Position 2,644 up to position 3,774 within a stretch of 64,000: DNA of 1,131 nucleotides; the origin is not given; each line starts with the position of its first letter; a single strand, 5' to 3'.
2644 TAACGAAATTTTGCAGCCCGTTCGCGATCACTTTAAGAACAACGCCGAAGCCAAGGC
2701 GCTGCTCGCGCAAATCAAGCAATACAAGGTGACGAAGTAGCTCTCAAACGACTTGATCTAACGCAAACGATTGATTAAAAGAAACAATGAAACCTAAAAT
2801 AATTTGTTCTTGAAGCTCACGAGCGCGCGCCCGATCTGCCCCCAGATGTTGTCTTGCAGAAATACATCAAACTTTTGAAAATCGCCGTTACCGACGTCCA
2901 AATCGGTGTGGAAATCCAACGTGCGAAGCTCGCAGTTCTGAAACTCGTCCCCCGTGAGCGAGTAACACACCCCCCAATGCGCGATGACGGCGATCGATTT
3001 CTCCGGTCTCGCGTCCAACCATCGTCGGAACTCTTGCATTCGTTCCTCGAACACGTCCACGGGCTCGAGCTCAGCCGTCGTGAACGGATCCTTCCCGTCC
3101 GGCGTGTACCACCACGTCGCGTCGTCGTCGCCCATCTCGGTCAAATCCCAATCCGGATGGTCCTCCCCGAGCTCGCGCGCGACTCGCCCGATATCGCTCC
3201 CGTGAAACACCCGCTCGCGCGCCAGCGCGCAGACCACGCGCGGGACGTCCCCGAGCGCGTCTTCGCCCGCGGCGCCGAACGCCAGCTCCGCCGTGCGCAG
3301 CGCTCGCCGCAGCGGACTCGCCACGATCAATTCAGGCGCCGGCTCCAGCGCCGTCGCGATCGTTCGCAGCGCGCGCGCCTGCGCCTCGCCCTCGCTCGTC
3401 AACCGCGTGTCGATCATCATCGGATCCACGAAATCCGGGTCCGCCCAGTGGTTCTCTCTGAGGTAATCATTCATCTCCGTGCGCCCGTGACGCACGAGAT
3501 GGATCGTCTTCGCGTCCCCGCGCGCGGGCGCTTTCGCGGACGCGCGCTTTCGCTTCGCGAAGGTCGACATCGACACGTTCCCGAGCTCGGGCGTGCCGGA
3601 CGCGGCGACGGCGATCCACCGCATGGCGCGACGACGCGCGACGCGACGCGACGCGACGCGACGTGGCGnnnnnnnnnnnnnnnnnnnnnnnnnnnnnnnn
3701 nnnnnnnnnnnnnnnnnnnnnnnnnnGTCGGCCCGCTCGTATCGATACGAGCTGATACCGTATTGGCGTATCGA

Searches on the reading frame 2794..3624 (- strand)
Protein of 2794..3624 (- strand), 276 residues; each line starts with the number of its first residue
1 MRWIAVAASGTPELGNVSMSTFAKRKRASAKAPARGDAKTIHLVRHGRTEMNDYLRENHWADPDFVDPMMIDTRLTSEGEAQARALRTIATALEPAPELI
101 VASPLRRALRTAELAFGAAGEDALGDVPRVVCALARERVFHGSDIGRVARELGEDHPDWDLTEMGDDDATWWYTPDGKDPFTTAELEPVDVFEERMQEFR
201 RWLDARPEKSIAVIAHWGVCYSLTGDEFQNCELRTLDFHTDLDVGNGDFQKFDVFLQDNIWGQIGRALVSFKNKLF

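Call 53: search_protein_families(library=pfam, proteins=[window:2794-3624:-], max_evalue=0.001)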
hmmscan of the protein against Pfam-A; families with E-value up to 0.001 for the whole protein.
window:2794-3624:- (276 aa): 1 family
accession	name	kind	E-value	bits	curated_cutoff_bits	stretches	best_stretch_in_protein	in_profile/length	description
PF00300.27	His_Phos_1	-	1.3e-13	51.5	21.7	1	41-224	1-155/194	Histidine phosphatase superfamily (branch 1)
